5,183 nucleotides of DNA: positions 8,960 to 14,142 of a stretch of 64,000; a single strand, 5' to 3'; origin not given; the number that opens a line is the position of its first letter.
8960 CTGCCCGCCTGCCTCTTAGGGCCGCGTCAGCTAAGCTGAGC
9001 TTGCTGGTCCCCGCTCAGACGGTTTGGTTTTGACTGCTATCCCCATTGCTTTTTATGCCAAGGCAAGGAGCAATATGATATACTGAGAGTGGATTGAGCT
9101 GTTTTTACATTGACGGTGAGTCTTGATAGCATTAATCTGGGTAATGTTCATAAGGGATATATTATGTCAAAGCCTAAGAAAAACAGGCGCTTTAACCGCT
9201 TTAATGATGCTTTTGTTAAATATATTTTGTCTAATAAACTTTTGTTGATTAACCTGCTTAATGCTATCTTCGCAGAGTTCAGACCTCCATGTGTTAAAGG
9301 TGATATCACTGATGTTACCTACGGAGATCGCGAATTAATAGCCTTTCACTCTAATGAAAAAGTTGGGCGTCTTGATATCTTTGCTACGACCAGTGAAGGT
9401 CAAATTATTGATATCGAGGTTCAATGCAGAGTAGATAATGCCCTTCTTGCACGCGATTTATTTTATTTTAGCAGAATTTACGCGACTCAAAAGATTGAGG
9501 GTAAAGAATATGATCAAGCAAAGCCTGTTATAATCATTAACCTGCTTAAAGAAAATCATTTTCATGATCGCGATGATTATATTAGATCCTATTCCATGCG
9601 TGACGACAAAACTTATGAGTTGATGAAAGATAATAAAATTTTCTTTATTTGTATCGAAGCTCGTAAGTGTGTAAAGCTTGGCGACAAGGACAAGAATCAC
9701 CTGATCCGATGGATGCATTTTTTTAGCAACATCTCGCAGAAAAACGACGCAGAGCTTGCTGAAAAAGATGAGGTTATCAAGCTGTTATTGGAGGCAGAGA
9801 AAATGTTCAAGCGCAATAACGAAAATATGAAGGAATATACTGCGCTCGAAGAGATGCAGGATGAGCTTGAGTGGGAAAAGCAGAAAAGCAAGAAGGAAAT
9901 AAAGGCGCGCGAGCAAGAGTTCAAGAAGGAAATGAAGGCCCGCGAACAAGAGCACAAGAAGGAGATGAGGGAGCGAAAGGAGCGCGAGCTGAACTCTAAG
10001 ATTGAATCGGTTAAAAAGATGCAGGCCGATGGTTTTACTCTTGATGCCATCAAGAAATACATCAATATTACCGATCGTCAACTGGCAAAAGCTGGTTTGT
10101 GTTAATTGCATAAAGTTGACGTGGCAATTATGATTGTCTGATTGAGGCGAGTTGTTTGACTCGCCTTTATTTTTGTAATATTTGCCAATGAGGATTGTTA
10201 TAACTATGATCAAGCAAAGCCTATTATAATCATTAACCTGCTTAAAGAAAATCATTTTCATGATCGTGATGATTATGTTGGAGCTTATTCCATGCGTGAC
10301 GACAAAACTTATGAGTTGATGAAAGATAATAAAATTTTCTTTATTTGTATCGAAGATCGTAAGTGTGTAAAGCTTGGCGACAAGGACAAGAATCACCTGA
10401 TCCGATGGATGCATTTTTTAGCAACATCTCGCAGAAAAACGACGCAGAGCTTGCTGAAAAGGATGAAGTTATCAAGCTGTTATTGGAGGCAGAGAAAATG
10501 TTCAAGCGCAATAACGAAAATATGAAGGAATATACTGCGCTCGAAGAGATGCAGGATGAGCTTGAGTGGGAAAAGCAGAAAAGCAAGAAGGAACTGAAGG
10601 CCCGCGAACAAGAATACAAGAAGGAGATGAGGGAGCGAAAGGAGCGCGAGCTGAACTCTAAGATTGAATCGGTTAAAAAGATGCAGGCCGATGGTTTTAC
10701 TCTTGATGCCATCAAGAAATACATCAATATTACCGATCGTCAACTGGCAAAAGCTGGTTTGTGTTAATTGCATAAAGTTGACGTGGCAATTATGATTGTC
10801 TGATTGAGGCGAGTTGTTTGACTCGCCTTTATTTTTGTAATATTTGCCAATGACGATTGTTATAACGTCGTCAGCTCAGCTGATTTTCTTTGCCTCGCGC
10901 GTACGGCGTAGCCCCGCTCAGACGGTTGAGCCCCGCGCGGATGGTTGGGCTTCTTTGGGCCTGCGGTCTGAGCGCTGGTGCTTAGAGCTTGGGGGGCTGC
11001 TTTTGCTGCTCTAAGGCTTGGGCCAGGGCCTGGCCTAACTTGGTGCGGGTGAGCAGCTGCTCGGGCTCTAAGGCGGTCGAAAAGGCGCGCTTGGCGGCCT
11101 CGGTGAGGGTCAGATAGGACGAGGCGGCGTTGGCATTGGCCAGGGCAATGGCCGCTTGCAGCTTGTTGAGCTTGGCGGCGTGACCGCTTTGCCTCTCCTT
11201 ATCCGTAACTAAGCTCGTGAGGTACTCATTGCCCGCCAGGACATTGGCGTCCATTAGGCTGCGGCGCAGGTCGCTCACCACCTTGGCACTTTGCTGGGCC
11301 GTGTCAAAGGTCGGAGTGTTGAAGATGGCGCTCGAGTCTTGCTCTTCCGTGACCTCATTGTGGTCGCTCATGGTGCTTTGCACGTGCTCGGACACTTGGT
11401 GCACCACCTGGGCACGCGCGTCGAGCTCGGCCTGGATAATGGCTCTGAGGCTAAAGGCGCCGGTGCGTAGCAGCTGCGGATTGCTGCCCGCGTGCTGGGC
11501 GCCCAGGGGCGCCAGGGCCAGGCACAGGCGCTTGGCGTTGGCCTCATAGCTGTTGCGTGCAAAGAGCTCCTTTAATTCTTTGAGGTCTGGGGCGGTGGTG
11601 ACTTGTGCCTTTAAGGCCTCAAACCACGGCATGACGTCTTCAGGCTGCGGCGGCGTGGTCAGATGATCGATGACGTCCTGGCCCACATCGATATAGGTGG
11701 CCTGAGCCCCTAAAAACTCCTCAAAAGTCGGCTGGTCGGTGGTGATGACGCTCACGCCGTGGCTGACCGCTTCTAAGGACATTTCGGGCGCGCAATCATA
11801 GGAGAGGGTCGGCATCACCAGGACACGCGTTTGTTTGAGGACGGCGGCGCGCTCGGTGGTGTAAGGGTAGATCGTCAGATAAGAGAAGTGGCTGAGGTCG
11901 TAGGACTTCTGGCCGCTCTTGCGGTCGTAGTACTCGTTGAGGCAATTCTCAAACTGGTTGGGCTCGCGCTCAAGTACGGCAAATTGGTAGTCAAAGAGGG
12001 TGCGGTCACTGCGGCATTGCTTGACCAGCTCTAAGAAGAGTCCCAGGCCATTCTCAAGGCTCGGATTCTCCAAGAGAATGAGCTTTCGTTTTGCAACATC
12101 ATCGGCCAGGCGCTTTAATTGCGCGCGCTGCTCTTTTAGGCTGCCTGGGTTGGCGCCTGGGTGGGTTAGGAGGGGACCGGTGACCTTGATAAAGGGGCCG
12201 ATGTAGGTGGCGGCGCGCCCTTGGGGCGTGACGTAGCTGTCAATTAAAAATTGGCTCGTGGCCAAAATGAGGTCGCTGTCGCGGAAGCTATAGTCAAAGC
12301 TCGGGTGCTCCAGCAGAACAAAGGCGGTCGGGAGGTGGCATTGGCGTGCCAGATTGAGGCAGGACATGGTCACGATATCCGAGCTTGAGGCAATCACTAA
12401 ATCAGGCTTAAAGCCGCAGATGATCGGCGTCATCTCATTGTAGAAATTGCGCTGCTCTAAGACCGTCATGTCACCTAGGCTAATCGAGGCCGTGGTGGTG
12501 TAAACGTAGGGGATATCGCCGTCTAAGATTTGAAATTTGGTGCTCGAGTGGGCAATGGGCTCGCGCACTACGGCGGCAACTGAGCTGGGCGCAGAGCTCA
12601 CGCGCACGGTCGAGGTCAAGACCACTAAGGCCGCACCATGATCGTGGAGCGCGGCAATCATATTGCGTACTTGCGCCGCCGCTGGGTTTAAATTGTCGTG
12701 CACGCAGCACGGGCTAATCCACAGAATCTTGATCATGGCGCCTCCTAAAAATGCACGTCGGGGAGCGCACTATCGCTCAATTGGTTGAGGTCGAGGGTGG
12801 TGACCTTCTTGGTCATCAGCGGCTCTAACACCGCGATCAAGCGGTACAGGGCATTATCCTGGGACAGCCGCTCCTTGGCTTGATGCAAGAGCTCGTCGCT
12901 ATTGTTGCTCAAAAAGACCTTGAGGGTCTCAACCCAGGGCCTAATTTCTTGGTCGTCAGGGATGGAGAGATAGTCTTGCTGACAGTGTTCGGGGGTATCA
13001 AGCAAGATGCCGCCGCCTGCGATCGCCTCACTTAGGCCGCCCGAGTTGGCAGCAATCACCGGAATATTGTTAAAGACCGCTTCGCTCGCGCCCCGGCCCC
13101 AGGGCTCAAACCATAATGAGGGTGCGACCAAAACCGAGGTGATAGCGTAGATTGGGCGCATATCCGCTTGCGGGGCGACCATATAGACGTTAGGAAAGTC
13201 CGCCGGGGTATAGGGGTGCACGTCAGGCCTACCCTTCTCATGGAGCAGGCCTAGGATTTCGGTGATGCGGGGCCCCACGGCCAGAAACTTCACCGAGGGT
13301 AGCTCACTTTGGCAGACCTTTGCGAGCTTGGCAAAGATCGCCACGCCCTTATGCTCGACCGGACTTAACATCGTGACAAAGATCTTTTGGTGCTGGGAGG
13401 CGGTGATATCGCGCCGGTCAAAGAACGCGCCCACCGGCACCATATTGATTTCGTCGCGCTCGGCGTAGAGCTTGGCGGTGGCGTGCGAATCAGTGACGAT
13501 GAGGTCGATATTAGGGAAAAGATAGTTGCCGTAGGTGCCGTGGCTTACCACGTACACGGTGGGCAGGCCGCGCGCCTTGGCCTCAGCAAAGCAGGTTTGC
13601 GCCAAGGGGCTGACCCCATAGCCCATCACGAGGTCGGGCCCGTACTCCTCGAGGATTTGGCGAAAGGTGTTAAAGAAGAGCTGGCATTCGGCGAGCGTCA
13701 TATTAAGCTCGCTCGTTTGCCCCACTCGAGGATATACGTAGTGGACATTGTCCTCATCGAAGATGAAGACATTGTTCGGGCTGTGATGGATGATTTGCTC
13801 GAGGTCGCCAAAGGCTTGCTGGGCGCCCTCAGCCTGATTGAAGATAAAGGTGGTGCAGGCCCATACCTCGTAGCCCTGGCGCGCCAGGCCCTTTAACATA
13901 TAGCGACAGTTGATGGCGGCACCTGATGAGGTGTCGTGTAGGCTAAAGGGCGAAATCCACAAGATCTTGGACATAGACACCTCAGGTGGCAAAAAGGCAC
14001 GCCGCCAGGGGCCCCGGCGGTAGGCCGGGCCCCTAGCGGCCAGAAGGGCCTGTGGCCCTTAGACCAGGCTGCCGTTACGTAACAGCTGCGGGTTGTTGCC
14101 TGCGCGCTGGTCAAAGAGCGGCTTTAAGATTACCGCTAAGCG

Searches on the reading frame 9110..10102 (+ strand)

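Call 37: search_protein_families(library=pfam, proteins=[window:9110-10102:+], max_evalue=0.001)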
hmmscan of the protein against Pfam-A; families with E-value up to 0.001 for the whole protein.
window:9110-10102:+ (331 aa): 1 family
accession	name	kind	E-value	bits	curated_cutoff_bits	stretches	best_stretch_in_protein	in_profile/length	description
PF12784.13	PDDEXK_2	-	4.1e-35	122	27.4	1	41-249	15-218/229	PD-(D/E)XK nuclease family transposase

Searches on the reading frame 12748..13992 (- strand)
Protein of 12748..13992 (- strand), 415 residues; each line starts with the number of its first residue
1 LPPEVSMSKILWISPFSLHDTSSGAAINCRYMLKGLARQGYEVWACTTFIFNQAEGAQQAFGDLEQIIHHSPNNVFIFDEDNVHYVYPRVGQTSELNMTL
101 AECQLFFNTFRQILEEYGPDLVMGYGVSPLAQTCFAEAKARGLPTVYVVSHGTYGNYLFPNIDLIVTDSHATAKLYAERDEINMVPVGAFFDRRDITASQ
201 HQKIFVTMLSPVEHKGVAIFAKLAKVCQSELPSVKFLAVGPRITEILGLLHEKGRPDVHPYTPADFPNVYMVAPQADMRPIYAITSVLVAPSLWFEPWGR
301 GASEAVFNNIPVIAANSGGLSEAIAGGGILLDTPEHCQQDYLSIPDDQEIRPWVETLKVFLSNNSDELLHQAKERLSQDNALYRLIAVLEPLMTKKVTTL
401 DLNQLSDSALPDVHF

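Call 37: search_protein_families(library=pfam, proteins=[window:12748-13992:-], max_evalue=0.001)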
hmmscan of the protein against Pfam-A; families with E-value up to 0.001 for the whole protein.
window:12748-13992:- (415 aa): 4 families
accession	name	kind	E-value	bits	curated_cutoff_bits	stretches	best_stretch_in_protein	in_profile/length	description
PF00534.26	Glycos_transf_1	-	8.6e-09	35.6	26.4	1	194-328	7-135/172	Glycosyl transferases group 1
PF13692.12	Glyco_trans_1_4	-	7.4e-08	33.2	27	1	204-332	5-125/142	Glycosyl transferases group 1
PF13579.12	Glyco_trans_4_4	-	4.9e-05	24.2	29.7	1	24-154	2-105/158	Glycosyl transferase 4-like domain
PF13439.12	Glyco_transf_4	-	0.00011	22.7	28.5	1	24-178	3-150/170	Glycosyltransferase Family 4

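Call 38: search_protein_families(library=padloc, proteins=[window:12748-13992:-], max_evalue=0.01)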
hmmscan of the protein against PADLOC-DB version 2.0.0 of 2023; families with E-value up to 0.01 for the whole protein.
window:12748-13992:- (415 aa): 0 families
